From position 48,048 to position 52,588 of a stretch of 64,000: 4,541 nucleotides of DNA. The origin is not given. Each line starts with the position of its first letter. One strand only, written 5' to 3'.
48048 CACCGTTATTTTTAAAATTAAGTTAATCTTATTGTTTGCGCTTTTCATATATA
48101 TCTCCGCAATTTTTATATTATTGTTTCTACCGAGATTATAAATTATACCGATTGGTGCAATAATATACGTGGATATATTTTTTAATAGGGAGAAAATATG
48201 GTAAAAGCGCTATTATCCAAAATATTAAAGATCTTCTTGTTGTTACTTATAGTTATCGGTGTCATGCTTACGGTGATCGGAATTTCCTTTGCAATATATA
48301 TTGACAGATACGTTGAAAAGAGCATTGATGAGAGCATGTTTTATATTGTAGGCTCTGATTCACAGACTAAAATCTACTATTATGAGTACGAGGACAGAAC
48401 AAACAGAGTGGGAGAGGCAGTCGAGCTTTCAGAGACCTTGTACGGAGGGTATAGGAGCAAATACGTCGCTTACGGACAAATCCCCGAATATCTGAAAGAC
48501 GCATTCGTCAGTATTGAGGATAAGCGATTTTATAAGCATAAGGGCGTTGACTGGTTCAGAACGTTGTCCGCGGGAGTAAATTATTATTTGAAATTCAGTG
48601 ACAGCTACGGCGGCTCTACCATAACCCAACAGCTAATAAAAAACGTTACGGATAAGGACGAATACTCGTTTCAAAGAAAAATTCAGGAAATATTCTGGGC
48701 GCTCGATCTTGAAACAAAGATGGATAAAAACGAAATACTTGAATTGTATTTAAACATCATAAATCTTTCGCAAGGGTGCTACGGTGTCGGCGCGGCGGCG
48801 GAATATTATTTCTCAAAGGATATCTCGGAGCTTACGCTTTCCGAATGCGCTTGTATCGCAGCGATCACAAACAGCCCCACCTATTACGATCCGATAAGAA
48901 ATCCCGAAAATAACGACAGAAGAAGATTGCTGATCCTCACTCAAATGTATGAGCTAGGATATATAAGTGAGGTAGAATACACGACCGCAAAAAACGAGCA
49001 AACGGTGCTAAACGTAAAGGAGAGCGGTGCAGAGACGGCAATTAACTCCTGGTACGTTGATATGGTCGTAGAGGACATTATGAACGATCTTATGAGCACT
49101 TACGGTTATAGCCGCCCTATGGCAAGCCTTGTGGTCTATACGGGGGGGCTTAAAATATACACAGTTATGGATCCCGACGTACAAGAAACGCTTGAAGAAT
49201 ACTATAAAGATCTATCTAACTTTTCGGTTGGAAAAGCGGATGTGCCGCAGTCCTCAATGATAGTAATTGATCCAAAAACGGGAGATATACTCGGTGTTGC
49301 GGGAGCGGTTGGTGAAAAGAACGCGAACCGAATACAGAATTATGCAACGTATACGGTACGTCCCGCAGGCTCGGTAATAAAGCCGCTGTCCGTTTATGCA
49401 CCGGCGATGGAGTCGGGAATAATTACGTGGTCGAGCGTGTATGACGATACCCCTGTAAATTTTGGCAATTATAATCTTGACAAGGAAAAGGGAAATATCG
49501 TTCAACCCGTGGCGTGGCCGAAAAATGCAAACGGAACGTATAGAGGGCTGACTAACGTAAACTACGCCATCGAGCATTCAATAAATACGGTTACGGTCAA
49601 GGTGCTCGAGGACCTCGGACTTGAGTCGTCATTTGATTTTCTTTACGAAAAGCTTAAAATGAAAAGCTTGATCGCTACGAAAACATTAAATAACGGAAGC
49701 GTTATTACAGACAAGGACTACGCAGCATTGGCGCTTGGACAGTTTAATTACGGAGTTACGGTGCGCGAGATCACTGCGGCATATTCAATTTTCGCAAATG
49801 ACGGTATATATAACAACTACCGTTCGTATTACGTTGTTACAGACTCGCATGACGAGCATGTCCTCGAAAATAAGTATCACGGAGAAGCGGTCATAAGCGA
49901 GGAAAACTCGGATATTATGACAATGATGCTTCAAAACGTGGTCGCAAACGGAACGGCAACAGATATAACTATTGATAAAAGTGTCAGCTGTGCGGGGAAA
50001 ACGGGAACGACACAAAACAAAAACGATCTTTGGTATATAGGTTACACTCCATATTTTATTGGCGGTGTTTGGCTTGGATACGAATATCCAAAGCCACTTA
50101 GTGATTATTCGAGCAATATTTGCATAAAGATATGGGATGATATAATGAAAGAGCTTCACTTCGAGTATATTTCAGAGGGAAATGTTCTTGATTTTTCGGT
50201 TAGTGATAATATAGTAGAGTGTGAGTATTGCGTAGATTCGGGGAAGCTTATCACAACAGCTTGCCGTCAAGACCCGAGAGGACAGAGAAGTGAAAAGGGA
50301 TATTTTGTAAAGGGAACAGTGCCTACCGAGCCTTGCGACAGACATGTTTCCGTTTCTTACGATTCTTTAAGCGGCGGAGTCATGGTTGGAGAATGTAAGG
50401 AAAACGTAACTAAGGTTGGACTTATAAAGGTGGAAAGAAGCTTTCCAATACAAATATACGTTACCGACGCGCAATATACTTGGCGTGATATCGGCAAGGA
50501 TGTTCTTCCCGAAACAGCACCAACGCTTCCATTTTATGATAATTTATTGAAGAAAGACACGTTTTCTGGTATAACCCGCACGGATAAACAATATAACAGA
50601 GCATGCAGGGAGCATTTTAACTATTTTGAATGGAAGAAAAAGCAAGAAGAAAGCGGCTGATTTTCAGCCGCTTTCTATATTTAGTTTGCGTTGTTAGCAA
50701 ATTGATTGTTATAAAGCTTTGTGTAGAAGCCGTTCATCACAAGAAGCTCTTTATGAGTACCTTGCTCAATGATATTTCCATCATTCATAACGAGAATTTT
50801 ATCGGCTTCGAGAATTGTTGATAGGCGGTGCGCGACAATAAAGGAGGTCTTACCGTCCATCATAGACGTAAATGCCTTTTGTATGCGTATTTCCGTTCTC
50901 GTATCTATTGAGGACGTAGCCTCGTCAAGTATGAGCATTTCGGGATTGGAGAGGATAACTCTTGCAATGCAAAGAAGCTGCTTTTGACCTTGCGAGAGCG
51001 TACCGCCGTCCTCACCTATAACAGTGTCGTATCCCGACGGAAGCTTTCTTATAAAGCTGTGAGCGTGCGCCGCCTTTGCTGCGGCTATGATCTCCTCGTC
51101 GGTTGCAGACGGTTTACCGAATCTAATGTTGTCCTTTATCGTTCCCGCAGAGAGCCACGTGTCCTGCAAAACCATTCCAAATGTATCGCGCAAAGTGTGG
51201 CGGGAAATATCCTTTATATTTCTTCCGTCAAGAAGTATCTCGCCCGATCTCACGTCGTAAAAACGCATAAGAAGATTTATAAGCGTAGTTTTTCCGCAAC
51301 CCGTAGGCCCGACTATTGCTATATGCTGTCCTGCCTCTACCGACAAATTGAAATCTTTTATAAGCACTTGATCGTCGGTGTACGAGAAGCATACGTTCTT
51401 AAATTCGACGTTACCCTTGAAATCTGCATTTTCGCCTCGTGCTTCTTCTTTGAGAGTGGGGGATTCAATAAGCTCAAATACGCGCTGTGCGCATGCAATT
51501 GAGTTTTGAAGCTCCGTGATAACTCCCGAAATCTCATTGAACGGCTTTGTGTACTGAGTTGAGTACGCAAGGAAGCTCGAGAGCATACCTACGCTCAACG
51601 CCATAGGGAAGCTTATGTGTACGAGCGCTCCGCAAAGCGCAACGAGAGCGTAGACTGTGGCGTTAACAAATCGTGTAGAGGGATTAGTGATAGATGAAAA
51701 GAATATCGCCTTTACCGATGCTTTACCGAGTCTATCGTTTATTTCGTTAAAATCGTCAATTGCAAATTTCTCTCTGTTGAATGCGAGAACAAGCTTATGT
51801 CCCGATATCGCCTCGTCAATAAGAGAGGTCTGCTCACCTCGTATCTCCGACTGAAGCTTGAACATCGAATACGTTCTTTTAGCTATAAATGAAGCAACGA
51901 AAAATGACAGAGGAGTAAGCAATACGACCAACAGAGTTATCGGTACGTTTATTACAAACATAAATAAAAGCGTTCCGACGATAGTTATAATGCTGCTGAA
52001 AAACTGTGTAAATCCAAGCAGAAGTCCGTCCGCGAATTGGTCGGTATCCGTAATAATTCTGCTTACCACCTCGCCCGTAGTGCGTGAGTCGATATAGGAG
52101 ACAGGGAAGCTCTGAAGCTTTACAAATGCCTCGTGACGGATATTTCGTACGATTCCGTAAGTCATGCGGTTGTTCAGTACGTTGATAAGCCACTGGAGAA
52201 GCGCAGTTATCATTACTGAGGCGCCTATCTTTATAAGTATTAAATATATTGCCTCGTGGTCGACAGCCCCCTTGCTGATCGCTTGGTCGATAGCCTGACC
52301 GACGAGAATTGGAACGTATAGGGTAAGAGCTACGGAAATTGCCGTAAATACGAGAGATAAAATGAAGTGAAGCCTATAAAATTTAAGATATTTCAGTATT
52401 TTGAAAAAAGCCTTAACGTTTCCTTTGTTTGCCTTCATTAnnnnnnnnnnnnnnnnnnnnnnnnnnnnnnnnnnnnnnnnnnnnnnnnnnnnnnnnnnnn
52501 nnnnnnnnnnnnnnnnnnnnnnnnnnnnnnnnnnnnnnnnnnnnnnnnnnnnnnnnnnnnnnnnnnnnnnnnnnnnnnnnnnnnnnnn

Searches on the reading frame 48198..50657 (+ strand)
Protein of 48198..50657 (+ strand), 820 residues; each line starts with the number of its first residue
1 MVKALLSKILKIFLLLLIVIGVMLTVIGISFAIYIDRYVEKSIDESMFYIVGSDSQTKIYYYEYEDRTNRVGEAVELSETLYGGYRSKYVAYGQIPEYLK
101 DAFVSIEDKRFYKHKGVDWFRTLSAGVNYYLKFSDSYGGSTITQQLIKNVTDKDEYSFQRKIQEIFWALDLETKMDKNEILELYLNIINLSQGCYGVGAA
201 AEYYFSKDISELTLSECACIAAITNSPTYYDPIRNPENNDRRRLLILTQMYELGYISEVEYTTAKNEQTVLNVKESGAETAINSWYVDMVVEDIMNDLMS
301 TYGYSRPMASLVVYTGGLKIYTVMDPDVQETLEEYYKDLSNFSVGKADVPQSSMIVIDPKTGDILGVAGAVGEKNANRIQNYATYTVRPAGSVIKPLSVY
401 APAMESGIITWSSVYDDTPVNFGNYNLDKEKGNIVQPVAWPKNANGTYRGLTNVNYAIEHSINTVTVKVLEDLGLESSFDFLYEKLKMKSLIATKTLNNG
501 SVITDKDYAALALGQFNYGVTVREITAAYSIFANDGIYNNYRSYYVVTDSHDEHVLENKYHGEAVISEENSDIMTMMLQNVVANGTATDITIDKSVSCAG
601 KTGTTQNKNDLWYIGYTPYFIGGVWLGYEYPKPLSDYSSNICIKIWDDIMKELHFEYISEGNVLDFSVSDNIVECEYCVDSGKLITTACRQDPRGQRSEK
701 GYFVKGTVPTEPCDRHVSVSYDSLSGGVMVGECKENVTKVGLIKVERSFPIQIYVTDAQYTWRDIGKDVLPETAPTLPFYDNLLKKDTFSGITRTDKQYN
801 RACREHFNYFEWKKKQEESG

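Call 56: search_protein_families(library=pfam, proteins=[window:48198-50657:+], max_evalue=0.00001)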
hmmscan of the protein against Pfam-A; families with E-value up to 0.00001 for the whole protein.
window:48198-50657:+ (820 aa): 2 families
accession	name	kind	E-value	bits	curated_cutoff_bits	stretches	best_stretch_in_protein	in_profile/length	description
PF00912.28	Transgly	-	6.6e-60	202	27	1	85-250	12-177/178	Transglycosylase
PF00905.27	Transpeptidase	-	6.8e-26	91.6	22.1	1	354-622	3-269/299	Penicillin binding protein transpeptidase domain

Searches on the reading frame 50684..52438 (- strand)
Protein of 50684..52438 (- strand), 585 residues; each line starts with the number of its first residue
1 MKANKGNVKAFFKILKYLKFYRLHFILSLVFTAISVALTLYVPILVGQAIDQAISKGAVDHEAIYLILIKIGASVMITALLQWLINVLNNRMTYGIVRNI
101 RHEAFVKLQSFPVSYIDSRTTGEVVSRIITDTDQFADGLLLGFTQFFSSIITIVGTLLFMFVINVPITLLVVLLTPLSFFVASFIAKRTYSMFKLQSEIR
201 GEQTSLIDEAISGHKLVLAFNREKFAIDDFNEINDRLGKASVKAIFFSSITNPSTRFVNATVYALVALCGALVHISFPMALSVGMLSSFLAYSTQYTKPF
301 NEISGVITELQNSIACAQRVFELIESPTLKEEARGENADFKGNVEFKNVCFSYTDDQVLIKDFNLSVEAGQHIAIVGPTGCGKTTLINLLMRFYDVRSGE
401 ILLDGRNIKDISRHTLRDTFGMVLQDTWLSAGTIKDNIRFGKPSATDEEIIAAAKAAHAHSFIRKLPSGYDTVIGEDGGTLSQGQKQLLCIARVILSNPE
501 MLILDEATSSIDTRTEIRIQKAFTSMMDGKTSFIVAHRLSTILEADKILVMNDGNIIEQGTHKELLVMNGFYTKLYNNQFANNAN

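Call 56: search_protein_families(library=pfam, proteins=[window:50684-52438:-], max_evalue=0.00001)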
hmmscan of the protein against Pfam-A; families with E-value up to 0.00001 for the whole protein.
window:50684-52438:- (585 aa): 2 families
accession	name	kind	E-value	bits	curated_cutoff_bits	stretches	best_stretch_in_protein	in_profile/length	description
PF00664.28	ABC_membrane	-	7.8e-44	150.8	28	1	25-299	1-273/274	ABC transporter transmembrane region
PF00005.33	ABC_tran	-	2.9e-33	115.8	25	1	361-509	2-137/137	ABC transporter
